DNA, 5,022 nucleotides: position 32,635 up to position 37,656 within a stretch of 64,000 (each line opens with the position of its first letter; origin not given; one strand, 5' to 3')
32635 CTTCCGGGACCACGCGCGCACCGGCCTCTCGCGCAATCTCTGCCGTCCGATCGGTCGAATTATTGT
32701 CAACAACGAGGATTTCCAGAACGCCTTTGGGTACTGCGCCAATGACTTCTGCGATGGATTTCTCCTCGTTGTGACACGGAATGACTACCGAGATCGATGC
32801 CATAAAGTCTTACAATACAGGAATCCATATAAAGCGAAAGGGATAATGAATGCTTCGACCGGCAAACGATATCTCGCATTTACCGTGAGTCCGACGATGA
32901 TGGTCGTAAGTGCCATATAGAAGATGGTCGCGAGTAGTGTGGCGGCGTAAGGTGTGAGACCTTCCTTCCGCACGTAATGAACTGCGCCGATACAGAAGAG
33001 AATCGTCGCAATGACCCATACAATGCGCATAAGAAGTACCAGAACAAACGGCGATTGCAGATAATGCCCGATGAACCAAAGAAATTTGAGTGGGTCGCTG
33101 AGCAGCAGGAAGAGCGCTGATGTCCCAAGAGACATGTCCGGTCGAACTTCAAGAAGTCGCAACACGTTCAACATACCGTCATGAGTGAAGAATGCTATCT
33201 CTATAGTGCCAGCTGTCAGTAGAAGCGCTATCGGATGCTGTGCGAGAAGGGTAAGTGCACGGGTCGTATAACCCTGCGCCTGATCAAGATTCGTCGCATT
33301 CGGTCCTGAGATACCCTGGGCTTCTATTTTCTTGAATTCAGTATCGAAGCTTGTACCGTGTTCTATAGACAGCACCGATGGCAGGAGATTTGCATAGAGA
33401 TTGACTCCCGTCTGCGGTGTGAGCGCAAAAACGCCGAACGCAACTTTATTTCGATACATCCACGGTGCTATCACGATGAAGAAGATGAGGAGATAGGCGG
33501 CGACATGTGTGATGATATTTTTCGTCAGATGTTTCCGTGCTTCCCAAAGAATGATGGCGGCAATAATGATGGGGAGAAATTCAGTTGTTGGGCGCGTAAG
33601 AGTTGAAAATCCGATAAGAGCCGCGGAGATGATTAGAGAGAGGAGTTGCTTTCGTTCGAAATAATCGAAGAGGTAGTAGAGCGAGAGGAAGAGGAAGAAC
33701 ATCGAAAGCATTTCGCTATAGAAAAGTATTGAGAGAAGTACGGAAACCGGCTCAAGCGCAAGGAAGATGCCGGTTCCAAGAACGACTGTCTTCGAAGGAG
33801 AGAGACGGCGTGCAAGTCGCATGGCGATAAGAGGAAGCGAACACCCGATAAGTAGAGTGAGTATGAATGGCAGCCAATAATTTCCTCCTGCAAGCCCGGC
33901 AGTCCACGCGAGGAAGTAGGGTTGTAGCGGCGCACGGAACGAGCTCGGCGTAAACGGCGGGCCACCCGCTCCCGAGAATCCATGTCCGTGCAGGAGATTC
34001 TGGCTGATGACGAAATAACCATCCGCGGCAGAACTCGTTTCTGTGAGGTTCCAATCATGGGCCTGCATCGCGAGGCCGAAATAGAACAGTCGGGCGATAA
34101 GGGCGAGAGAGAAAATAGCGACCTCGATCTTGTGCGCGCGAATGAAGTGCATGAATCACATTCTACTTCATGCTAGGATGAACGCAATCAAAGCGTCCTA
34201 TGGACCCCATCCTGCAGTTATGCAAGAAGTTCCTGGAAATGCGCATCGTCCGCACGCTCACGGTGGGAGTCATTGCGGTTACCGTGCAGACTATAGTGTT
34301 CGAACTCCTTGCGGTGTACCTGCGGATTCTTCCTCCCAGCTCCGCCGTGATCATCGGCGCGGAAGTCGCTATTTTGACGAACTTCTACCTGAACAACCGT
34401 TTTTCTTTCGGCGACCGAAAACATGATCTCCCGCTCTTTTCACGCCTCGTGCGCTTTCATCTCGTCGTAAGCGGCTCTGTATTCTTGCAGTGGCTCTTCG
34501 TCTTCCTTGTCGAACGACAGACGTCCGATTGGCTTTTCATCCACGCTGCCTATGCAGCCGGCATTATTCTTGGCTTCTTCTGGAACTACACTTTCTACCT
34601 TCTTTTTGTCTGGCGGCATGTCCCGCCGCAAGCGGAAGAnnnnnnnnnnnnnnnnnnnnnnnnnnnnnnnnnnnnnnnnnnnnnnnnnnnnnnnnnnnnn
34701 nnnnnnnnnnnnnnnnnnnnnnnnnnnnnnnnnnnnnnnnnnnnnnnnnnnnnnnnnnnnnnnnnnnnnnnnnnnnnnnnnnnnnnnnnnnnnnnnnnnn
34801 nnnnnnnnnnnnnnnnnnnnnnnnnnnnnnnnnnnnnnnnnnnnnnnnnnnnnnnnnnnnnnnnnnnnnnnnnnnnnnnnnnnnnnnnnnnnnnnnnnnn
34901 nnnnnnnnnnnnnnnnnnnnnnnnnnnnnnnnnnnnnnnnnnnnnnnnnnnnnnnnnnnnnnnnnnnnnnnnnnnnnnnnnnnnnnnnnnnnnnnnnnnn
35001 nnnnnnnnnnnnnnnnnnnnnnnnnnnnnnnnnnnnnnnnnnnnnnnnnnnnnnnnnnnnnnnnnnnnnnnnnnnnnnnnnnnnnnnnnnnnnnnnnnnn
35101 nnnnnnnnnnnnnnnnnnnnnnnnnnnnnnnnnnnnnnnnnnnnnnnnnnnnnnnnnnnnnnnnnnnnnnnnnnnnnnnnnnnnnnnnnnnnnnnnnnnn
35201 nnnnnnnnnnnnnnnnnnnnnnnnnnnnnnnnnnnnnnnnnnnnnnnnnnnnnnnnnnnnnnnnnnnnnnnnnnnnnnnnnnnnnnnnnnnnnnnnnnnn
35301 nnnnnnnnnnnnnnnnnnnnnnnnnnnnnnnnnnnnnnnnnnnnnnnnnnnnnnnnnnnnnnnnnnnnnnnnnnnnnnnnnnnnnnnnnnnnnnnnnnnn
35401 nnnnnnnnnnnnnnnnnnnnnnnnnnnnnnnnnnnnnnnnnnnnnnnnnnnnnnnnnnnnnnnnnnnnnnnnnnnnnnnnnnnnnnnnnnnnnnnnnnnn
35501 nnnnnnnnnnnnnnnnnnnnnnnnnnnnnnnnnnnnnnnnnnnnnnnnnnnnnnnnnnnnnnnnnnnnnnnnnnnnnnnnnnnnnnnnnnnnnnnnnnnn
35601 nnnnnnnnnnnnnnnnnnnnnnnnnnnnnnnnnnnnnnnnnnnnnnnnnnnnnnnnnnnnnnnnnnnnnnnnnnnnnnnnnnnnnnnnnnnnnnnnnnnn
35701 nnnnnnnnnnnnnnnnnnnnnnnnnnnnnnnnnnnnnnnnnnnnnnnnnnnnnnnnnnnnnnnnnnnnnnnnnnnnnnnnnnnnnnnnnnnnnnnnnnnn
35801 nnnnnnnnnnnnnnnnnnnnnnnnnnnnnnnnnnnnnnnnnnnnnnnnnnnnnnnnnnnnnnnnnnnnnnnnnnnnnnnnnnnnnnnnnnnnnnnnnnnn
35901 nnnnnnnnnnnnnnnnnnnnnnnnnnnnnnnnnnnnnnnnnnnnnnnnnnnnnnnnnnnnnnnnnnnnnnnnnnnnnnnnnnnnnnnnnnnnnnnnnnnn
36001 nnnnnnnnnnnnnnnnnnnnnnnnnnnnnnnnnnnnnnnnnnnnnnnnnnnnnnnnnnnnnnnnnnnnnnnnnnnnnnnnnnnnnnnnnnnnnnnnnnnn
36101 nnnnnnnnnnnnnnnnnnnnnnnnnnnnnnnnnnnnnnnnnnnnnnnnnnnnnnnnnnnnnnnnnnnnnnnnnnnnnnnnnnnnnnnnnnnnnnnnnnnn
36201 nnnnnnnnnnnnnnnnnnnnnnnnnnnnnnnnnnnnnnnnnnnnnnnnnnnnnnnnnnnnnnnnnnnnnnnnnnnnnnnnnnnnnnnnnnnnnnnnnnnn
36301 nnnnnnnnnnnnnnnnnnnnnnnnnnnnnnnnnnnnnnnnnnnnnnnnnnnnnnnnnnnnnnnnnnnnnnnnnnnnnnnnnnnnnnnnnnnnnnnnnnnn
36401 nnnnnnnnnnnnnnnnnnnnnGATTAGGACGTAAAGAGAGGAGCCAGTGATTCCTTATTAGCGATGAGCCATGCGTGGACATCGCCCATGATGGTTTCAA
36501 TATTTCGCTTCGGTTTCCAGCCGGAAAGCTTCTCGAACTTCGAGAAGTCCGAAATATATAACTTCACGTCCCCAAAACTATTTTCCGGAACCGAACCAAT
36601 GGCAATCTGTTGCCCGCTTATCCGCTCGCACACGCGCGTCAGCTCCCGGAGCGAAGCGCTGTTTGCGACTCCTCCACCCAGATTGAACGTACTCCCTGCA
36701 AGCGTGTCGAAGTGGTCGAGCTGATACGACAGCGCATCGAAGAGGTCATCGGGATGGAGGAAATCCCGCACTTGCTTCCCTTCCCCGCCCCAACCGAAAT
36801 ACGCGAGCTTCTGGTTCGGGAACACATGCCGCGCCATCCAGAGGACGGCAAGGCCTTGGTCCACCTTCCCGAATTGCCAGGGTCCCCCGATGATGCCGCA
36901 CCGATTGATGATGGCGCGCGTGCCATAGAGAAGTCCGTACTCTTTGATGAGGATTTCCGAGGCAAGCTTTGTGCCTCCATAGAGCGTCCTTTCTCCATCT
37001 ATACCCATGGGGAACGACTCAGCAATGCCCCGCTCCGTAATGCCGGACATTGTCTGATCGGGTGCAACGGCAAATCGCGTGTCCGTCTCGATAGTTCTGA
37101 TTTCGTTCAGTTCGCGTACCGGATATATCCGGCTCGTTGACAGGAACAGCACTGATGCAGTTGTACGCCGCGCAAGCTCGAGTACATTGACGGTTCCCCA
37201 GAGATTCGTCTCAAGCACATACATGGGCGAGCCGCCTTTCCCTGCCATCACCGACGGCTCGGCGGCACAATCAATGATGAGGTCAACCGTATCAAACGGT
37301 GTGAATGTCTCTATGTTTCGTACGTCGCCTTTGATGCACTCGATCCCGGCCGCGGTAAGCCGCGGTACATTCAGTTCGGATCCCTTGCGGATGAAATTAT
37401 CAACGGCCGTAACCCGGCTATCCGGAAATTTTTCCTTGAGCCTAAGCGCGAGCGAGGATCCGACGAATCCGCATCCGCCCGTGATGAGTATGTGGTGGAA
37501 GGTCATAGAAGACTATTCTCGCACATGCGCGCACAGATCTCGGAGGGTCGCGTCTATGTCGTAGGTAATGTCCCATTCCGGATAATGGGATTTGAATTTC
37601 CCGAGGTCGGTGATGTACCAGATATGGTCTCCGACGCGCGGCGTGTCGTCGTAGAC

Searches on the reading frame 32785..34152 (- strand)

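Call 6: search_protein_families(library=pfam, proteins=[window:32785-34152:-], max_evalue=0.001)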
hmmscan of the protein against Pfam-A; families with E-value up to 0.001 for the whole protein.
window:32785-34152:- (455 aa): 1 family
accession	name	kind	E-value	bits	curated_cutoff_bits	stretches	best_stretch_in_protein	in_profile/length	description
PF13231.12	PMT_2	-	4.4e-12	47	26.1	1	74-232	3-158/160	Dolichyl-phosphate-mannose-protein mannosyltransferase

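Call 42: search_protein_families(library=ncbifam, proteins=[window:32785-34152:-], max_evalue=0.00001)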
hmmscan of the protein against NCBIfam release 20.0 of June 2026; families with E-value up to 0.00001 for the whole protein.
window:32785-34152:- (455 aa): 1 family
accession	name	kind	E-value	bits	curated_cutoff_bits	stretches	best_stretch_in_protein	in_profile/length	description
NF047440.1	LA3751_2_3_fam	subfamily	2.7e-06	26.5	200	1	89-241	96-246/460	LA_3751/LA_3752 family putative glycosyltransferase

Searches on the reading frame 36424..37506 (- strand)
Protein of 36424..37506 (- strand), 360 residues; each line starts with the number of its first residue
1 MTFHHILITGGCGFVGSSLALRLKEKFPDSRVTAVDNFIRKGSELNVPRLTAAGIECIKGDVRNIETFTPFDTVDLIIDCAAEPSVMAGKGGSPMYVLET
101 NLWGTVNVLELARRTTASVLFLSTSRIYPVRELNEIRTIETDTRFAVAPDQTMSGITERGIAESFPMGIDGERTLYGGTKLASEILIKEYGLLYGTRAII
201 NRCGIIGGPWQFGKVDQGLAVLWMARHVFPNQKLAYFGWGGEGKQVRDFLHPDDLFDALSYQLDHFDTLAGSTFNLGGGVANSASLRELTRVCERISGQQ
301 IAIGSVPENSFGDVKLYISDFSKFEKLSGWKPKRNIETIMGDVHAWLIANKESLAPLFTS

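Call 6: search_protein_families(library=pfam, proteins=[window:36424-37506:-], max_evalue=0.001)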
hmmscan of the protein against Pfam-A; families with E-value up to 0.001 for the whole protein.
window:36424-37506:- (360 aa): 5 families
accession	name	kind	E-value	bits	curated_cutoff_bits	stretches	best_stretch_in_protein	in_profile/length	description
PF01370.27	Epimerase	-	3.8e-30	105.5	20.9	1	6-277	1-240/240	NAD dependent epimerase/dehydratase family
PF16363.11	GDP_Man_Dehyd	-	1.2e-20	74.7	27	1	7-340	1-329/332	GDP-mannose 4,6 dehydratase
PF07993.18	NAD_binding_4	-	5e-11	42.7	20.1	1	72-217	87-218/258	Male sterility protein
PF01073.25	3Beta_HSD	-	2.4e-07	30.5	22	1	7-122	1-114/280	3-beta hydroxysteroid dehydrogenase/isomerase family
PF02719.21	Polysacc_synt_2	-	0.00026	20.7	20.2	1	6-125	1-129/293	Polysaccharide biosynthesis protein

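Call 42: search_protein_families(library=ncbifam, proteins=[window:36424-37506:-], max_evalue=0.00001)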
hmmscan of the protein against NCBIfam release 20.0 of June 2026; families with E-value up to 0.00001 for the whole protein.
window:36424-37506:- (360 aa): 14 families
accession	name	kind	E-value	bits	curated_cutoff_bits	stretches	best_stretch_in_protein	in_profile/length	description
TIGR01181.1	dTDP_gluc_dehyt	equivalog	4.1e-29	101.7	365.1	2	176-355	151-319/321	dTDP-glucose 4,6-dehydratase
TIGR01179.1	galE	equivalog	7.5e-24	84.2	262.3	2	233-351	209-329/332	UDP-glucose 4-epimerase GalE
NF007582.0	PRK10217.1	equivalog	1.7e-13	50.4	698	1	4-351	2-335/355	dTDP-glucose 4,6-dehydratase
NF007490.0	PRK10084.1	subfamily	1.9e-13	50.2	649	1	5-352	2-339/361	dTDP-glucose 4,6-dehydratase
TIGR02197.1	heptose_epim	equivalog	1.5e-12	47.3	274.6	1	6-130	1-120/316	ADP-glyceromanno-heptose 6-epimerase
NF007956.0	PRK10675.1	subfamily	9.3e-12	44.7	394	0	241-347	225-329/338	UDP-glucose 4-epimerase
TIGR04180.1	EDH_00030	hypoth_equivalog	5.9e-11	42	475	1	6-132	1-129/297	NAD-dependent 4,6-dehydratase LegB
NF047922.1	GDPFucSynFcl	equivalog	2.4e-09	37.1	500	1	239-353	200-307/308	GDP-L-fucose synthase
TIGR02622.1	CDP_4_6_dhtase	equivalog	1.1e-07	31.3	278.45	0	5-132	6-137/352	CDP-glucose 4,6-dehydratase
NF042423.1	oxyalk_red_Shew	equivalog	1.2e-06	27.9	580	1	3-124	8-118/331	2-alkyl-3-oxoalkanoate reductase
NF042422.1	oxyalk_red_OleD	equivalog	1.7e-06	27.7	580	1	5-123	2-109/329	2-alkyl-3-oxoalkanoate reductase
TIGR03466.1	HpnA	hypoth_equivalog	3.3e-06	26.2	367.65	1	6-121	3-110/327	hopanoid-associated sugar epimerase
TIGR03589.1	PseB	equivalog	3.4e-06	26.2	407.75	0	5-126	6-127/324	UDP-N-acetylglucosamine 4,6-dehydratase (inverting)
TIGR01746.1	Thioester-redct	subfamily_domain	5e-06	26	213.35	0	73-215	88-204/371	thioester reductase domain-containing protein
